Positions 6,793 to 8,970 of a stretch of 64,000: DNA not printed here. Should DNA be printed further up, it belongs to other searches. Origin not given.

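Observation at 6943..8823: GT4 glycosyltransferase fused in frame to sedoheptulose-7-phosphate isomerase GmhA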

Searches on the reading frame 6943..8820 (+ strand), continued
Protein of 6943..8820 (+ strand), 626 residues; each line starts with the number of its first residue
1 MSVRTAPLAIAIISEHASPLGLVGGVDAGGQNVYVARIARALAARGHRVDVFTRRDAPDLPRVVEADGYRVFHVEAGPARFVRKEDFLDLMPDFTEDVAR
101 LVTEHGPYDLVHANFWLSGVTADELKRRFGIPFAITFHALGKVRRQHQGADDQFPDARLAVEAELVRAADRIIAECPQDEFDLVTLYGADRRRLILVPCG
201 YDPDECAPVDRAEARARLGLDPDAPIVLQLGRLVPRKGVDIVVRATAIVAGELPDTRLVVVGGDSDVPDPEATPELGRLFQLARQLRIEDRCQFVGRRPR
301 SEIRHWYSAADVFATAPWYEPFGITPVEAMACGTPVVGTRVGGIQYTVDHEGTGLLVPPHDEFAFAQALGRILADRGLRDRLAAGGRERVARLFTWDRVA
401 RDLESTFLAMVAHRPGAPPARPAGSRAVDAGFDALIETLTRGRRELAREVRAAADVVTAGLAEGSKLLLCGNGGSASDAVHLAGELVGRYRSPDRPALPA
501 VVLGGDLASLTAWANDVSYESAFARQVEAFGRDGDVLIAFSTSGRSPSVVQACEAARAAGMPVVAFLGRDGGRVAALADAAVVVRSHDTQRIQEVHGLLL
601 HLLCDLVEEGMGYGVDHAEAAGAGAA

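Call 26: find_related_loci(query=A1, collection=genome_contigs, flank=9000)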
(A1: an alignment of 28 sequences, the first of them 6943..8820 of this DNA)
Query A1 (626 aa) in genome_contigs; peptide patterns used: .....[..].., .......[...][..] (x = any residue, [..] = any of these).
600 stretches matched a pattern (row limit reached: there are more); 600 encode a relative of the query (tblastn E <= 1e-3); the best 80 are kept; 80 distinct loci.
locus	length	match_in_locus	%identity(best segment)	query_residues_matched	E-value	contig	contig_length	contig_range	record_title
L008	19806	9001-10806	51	10-608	0e+0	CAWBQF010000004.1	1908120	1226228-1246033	MAG: uncultured Chloroflexia bacterium isolate MFD01721.bin.2.163 genome assembly, contig: contig_3544, whole genome sho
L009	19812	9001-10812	44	10-612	3e-177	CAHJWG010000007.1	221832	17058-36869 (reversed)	Sphingobacteriaceae bacterium isolate Lichen_MAGs_lobaria3 genome assembly, contig: NODE_40_length_221832_cov_6.481509,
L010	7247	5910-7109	56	10-407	8e-133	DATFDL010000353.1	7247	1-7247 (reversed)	MAG TPA_asm: Pirellulales bacterium isolate SMAG_U8579 k141_66346, whole genome shotgun sequence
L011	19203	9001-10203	56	10-407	6e-132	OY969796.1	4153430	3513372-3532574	MAG: uncultured Chloroflexia bacterium isolate MFD01872.bin.1.103 genome assembly, chromosome: 1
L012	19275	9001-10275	53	8-431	3e-129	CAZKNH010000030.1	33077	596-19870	MAG TPA_asm: uncultured Gammaproteobacteria bacterium isolate SRP268622_co1_209 genome assembly, contig: NODE_2570_lengt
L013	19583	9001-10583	55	10-416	3e-128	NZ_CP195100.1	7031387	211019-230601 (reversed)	Tundrisphaera sp. TA3 chromosome, complete genome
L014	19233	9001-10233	46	10-419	3e-127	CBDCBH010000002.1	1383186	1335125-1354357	MAG: Ilyomonas sp. isolate 62f61fae-803a-4671-b273-f3696e9db561 genome assembly, contig: contig_2, whole genome shotgun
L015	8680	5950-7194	53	8-421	1e-126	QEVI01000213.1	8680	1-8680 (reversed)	MAG: Planctomycetota bacterium isolate PLA4 J3_scaffold_6322, whole genome shotgun sequence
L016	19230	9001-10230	47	10-419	2e-126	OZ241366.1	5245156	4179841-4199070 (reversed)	MAG: Ilyomonas sp. isolate 02d51c0f-721b-4f93-aec4-42993cf17d44 genome assembly, chromosome: 1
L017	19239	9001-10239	54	8-418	3e-125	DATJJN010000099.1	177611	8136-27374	MAG TPA_asm: Paraburkholderia sp. isolate SMAG_U15567 k141_11622433, whole genome shotgun sequence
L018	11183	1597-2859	50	10-420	6e-125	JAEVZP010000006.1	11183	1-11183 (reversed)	MAG: Bacteroidetes bacterium isolate OH_PBB_176 k127_507359, whole genome shotgun sequence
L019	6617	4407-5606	55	10-407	1e-124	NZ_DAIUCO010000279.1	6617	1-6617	MAG: Noviherbaspirillum sp. isolate CTOTU10753 NODE_3576_length_6617_cov_7.953215, whole genome shotgun sequence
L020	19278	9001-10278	51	8-430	7e-124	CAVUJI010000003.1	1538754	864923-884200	MAG: uncultured beta proteobacterium isolate MFD01721.bin.2.93 genome assembly, contig: contig_33501, whole genome shotg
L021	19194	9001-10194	51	8-407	3e-123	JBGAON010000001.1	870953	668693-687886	MAG: Elusimicrobiota bacterium isolate MAG_MBR_H10.43 MBRH10-43_opera_contig_22, whole genome shotgun sequence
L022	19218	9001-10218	52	6-410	5e-123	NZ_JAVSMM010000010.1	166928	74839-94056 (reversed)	MAG: Aromatoleum sp. isolate NRBC_bin_1 Aromatoleum_NRBC_Contig_10, whole genome shotgun sequence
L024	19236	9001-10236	51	8-417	1e-121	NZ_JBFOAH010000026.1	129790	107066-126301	Paraburkholderia sp. DGU8 contig26, whole genome shotgun sequence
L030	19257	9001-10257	51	1-420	3e-117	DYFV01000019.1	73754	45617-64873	MAG TPA_asm: Azoarcus sp. isolate BE2011_69_25 Afr_mines_BE2011_143_length_73754_cov_8_541323, whole genome shotgun sequ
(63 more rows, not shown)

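Call 33: search_protein_families(library=ncbifam, proteins=[L005:7901-8968:+, L001:6582-7031:+, L001:2574-3311:+], max_evalue=0.00001)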
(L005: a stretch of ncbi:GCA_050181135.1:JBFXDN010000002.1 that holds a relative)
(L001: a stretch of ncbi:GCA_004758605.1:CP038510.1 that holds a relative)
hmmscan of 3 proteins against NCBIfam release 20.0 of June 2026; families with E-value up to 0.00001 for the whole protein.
L005:7901-8968:+ (356 aa): 5 families
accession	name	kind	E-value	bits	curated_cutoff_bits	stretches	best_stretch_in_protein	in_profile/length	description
TIGR02195.1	heptsyl_trn_II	equivalog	7e-26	91.1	134.6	1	9-346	1-338/339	lipopolysaccharide heptosyltransferase II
TIGR02193.1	heptsyl_trn_I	equivalog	8e-21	74.6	185.3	1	9-297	1-287/320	lipopolysaccharide heptosyltransferase I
TIGR02201.1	heptsyl_trn_III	equivalog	3e-17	62.7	170.2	1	9-310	1-304/344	putative lipopolysaccharide heptosyltransferase III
NF007742.0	PRK10422.1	equivalog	4.8e-13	48.6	467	1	7-305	5-301/352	lipopolysaccharide core heptosyltransferase RfaQ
NF008162.0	PRK10916.1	equivalog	2.7e-12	46.6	569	1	9-346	2-343/348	ADP-heptose--LPS heptosyltransferase RfaF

L001:6582-7031:+ (150 aa): 0 families

L001:2574-3311:+ (246 aa): 2 families
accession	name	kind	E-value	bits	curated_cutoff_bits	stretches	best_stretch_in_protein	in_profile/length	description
NF008733.0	PRK11756.1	equivalog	3.3e-06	26.5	280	1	22-133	14-112/269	exodeoxyribonuclease III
TIGR00633.1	xth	equivalog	9.9e-06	25.2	99.05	0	23-118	16-99/255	exodeoxyribonuclease III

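Call 42: search_protein_families(library=pfam, proteins=[L024:12151-14007:+, L024:14007-15083:+, L024:17205-18200:+, L024:5870-8716:-, L024:7433-8527:+, L030:12663-14477:+, L030:15555-16604:+], max_evalue=0.001)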
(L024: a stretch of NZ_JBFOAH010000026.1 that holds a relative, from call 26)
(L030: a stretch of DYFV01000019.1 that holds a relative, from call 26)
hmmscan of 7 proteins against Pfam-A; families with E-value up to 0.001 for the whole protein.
L024:12151-14007:+ (619 aa): 3 families
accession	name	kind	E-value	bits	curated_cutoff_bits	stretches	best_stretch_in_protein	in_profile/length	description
PF16861.10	Carbam_trans_C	-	2.7e-71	239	27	1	446-614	1-170/170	Carbamoyltransferase C-terminus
PF02543.21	Carbam_trans_N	-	4.9e-63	214.1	24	1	42-391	3-346/346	Carbamoyltransferase N-terminus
PF00814.31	TsaD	-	1.1e-05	25.7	24.8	0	91-121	36-66/264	tRNA N6-adenosine threonylcarbamoyltransferase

L024:14007-15083:+ (359 aa): 4 families
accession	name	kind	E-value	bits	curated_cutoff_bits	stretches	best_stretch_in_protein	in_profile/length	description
PF00535.33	Glycos_transf_2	-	2.6e-26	93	23.3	1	40-162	1-118/168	Glycosyl transferase family 2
PF13641.12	Glyco_tranf_2_3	-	4.4e-19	69.9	27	1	39-157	3-120/230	Glycosyltransferase like family 2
PF13632.12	Glyco_trans_2_3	-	1.5e-10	41.7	27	1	130-310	5-197/198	Glycosyl transferase family group 2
PF10111.15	Glyco_tranf_2_2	-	7.1e-06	26.1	27.3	0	63-136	24-94/276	Glycosyltransferase like family 2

L024:17205-18200:+ (332 aa): 6 families
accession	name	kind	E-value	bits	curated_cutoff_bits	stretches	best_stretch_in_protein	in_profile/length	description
PF01370.27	Epimerase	-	2.1e-51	175.1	20.9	1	9-244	1-240/240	NAD dependent epimerase/dehydratase family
PF16363.11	GDP_Man_Dehyd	-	4.4e-51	174.7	27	1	10-305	1-330/332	GDP-mannose 4,6 dehydratase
PF07993.18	NAD_binding_4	-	1.2e-10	41.4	20.1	1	70-198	88-224/258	Male sterility protein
PF04321.23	RmlD_sub_bind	-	3.4e-09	36.6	27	1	8-277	2-245/287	RmlD substrate binding domain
PF01073.25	3Beta_HSD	-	4.5e-07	29.6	22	1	10-228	1-226/280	3-beta hydroxysteroid dehydrogenase/isomerase family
PF02719.21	Polysacc_synt_2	-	1.6e-05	24.7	20.2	0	9-33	1-25/293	Polysaccharide biosynthesis protein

L024:5870-8716:- (948 aa): 5 families
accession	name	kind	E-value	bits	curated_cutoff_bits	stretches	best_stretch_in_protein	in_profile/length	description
PF00005.33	ABC_tran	-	2.7e-34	119.2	25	1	422-571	1-137/137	ABC transporter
PF00664.28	ABC_membrane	-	1.9e-30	106.9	28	1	86-357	3-274/274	ABC transporter transmembrane region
PF00072.30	Response_reg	-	1.8e-18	67.2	30.2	1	813-934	1-110/111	Response regulator receiver domain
PF02463.25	SMC_N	-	1.2e-05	25.4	40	1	447-613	95-211/220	RecF/RecN/SMC N terminal domain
PF13191.12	AAA_16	-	7.2e-05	23.8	32.6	1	432-591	24-162/167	AAA ATPase domain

L024:7433-8527:+ (365 aa): 0 families

L030:12663-14477:+ (605 aa): 2 families
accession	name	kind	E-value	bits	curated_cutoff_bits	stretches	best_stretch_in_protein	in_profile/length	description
PF16861.10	Carbam_trans_C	-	6e-69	231.4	27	1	431-603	1-170/170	Carbamoyltransferase C-terminus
PF02543.21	Carbam_trans_N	-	6.3e-56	190.7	24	2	177-380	129-346/346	Carbamoyltransferase N-terminus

L030:15555-16604:+ (350 aa): 2 families
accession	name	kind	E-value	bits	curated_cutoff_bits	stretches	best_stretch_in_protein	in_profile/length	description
PF04055.27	Radical_SAM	-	1.4e-15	58.3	29.5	1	31-165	2-139/166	Radical SAM superfamily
PF13186.11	SPASM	-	2.6e-13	50.5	21.5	1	278-343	1-66/67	Iron-sulfur cluster-binding domain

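Call 48: search_dna_similar(query=window:6943-8820:+, collection=plasmids, mode=protein, max_rows=25, max_evalue=1e-40)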
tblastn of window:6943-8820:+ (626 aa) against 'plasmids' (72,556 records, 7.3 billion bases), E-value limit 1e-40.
Records with a match: 27; places in all: 29; records where one place covers at least 80% of the query: 0.
Best place of each record, by identity: 60-80% 1; <60% 26.
By first word of the organism name: Burkholderia 7; Streptomyces 7; Paraburkholderia 3; Caballeronia 2; Cupriavidus 1; Ralstonia 1; Arthrobacter 1; Nonomuraea 1; Pseudanabaena 1; Nocardia 1; and 2 more.
By predicted mobility (MOB-suite, as given by PLSDB): non-mobilizable 19; mobilizable 8.
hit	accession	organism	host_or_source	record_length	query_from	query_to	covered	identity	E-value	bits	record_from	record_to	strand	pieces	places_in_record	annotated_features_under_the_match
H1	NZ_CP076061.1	Cupriavidus sp. EM10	Pure-cultured cell,sewage water sludge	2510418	10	407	64%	54.9%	2e-108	366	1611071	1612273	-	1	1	none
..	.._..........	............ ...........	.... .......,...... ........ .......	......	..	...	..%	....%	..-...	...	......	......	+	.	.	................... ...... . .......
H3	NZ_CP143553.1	Burkholderia multivorans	Homo sapiens,bronchoalveolar lavage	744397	10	396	62%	55.9%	6e-108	365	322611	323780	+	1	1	glycosyltransferase family 1 protein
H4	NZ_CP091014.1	Burkholderia cenocepacia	-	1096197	10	407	64%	54.1%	2e-106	360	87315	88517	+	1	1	none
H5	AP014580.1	Burkholderia sp. RPE67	Riptortus pedestris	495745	2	407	65%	52.9%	8e-113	379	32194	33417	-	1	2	group 1 glycosyl transferase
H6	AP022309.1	Burkholderia sp. SFA1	-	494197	2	407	65%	52.7%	7e-113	379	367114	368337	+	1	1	transferase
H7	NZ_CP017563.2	Paraburkholderia sprentiae WSM5005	Lebeckia ambigua,root nodule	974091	7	407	64%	53.4%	2e-110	372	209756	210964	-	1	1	glycosyltransferase family 1 protein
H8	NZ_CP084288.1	Caballeronia zhejiangensis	Anasa tristis,Cell culture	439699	8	407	64%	53.5%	8e-111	373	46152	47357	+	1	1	glycosyltransferase family 1 protein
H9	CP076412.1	Ralstonia wenshanensis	soil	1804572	4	411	65%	52.2%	2e-107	363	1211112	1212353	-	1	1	glycosyltransferase family 1 protein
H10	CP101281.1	Burkholderia sp. FXe9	bacteria,soil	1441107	10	407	59%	56.7%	2e-95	377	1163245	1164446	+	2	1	none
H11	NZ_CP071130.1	Caballeronia sp. M1242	Homo sapiens,ETA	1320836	8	407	64%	52.6%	3e-112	377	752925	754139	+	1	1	none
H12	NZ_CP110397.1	Paraburkholderia sp. D15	lichen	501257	8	408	64%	51.9%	1e-110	373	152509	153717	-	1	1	glycosyltransferase family 1 protein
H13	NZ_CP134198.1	Paraburkholderia sp. FT54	single cell,Rhizosphere soil of Tomato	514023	7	407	64%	51.9%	9e-108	364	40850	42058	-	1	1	glycosyltransferase family 1 protein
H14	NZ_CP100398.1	Streptomyces rimosus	pure culture,mutant of Streptomyces ...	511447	8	412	65%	45.5%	2e-75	270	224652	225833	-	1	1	glycosyltransferase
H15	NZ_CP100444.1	Streptomyces rimosus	pure culture,OTC cluster deletion ...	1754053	8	412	65%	45.5%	2e-75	270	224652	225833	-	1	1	record has no annotation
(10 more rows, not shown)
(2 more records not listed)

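Call 49: get_annotated_region(hit=H2, flank=10000)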
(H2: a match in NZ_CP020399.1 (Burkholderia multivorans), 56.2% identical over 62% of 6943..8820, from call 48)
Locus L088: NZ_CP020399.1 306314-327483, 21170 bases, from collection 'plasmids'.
description: Burkholderia multivorans strain FDAARGOS_246 plasmid unnamed, complete sequence
organism: Burkholderia multivorans (NCBI taxid 87883)
taxonomy: Bacteria; Pseudomonadota; Betaproteobacteria; Burkholderiales; Burkholderiaceae; Burkholderia; Burkholderia multivorans
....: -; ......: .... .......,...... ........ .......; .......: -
typing (MOB-suite, as given by PLSDB): non-mobilizable
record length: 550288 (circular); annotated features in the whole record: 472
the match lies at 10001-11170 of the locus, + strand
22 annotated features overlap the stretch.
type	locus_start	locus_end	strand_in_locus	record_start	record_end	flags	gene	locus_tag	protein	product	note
CDS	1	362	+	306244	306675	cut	-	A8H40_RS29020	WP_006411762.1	CBS domain-containing protein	-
CDS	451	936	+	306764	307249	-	-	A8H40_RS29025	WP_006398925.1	PRC-barrel domain-containing protein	GO:0019684 - photosynthesis, light reaction [Evidence IEA]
CDS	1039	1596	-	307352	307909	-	-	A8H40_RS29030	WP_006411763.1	response regulator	GO:0000160 - phosphorelay signal transduction system [Evidence IEA]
CDS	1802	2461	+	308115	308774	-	-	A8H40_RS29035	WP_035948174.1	UdgX family uracil-DNA binding protein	-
CDS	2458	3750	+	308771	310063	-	-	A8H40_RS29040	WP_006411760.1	Nramp family divalent metal transporter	GO:0055085 - transmembrane transport [Evidence IEA]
CDS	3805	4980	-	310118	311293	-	-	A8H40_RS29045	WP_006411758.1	alcohol dehydrogenase catalytic domain-containing protein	-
CDS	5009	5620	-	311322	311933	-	-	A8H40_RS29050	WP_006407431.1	DUF892 family protein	-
CDS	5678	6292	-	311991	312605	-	-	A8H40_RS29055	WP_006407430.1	DUF4142 domain-containing protein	-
CDS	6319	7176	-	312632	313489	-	-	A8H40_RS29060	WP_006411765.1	SDR family oxidoreductase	-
CDS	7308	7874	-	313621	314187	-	-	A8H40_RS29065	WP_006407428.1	hypothetical protein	-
CDS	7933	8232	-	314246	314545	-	-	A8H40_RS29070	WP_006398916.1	DUF2795 domain-containing protein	-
CDS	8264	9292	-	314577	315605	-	-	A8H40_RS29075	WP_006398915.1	SDR family oxidoreductase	-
CDS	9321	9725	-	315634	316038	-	-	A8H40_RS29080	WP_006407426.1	BON domain-containing protein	-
CDS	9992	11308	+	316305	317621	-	-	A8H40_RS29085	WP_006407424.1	glycosyltransferase family 1 protein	-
CDS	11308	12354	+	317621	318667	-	-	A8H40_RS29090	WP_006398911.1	UDP-glucuronic acid decarboxylase family protein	-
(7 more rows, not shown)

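Call 50: get_annotated_region(hit=H14, flank=9000)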
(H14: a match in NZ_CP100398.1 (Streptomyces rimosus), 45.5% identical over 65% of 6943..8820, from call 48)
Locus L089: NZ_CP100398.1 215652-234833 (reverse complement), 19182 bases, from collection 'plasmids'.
description: Streptomyces rimosus subsp. rimosus strain HP126 plasmid pSRIMHP, complete sequence
organism: Streptomyces rimosus (NCBI taxid 132474)
taxonomy: Bacteria; Actinomycetota; Actinomycetes; Kitasatosporales; Streptomycetaceae; Streptomyces; Streptomyces rimosus
host: -; source: pure culture,mutant of Streptomyces rimosus subsp. rimosus R7; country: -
typing (MOB-suite, as given by PLSDB): mobilizable; replicon rep_cluster_1974; relaxase MOBF
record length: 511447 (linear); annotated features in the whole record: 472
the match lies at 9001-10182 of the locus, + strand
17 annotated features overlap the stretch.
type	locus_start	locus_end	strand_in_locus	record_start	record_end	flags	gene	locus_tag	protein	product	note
CDS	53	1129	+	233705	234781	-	-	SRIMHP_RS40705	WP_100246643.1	glycosyltransferase family 9 protein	-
CDS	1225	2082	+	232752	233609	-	-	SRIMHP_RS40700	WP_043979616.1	polysaccharide pyruvyl transferase family protein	-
CDS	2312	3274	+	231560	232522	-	-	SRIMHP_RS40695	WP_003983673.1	UDP-glucuronic acid decarboxylase family protein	-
CDS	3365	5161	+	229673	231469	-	-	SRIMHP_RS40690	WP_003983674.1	carbamoyltransferase C-terminal domain-containing protein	-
CDS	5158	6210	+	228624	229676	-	-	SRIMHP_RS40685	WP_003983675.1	glycosyltransferase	-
CDS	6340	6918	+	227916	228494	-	-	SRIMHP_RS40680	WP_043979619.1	HAD-IIIA family hydrolase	-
CDS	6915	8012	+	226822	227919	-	-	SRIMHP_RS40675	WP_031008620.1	glycosyltransferase family 9 protein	-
CDS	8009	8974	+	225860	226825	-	-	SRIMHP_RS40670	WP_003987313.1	glycosyltransferase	-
CDS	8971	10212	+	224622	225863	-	-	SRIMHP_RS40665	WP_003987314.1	glycosyltransferase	-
CDS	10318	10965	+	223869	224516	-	-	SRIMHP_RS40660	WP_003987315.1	SIS domain-containing protein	-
CDS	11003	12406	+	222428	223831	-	rfaE2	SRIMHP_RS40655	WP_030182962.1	D-glycero-beta-D-manno-heptose 1-phosphate adenylyltransferase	GO:0009244 - lipopolysaccharide core region biosynthetic process [Evidence IEA]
CDS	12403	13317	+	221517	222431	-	-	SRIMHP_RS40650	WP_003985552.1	glycosyltransferase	-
CDS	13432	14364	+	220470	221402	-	-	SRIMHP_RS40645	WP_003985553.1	glycosyltransferase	-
CDS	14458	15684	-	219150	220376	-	-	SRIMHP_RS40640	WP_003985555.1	S8 family peptidase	GO:0006508 - proteolysis [Evidence IEA]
CDS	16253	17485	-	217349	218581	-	-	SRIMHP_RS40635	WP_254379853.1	macrolide family glycosyltransferase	-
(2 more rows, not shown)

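Call 52: predict_structure(alignment_id=A1)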
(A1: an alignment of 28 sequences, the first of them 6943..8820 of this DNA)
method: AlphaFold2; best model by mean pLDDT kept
length: 626 residues; sequences in the alignment: 28
mean_pLDDT: 88.3   pTM: 0.67
mean pLDDT of the five models: 88.3, 88.2, 86.4, 86.0, 85.2
residues with pLDDT >= 90: 414; 70-90: 157; 50-70: 17; < 50: 38
segments of 3 or more residues with pLDDT < 50: 1-4, 22-28, 416-422, 507-515, 616-626
pLDDT, mean of each block of 10 residues (from residue 1): 70 85 47 88 95 89 91 91 85 96 92 95 95 91 85 87 96 94 95 93 91 97 96 88 98 96 88 92 97 91 95 93 91 98 95 96 98 98 98 94 94 58 65 85 90 96 93 88 84 82 62 55 87 96 93 96 97 96 94 94 92 59 37
secondary structure, 60 per line:
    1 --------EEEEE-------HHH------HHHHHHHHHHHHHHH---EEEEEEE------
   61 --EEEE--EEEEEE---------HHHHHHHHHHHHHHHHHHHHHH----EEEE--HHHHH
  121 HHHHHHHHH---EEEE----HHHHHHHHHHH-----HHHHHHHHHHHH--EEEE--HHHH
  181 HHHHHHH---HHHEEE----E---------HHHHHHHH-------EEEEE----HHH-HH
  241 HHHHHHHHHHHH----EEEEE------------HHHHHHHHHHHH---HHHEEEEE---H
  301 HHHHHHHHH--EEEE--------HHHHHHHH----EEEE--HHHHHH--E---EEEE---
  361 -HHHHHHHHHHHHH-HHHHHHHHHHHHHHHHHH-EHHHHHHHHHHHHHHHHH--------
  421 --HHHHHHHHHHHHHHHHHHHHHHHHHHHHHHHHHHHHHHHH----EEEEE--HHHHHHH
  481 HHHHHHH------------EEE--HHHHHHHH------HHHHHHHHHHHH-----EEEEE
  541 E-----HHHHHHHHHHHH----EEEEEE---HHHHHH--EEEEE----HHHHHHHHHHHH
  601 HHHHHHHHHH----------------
elements in order: E9-13 H30-44 E48-54 E63-66 E69-74 H84-105 E110-113 H116-129 E133-136 H141-151 H157-168 E171-174 H177-187 E194-196 H211-218 E226-230 H239-252 E257-261 H274-285 E292-296 H300-309 E312-315 H324-331 E336-339 H342-347 E354-357 H362-374 H376-393 H396-412 H423-462 E467-471 H474-487 E500-502 H505-512 H519-530 E536-541 H547-558 E563-568 H572-577 E580-584 H589-610
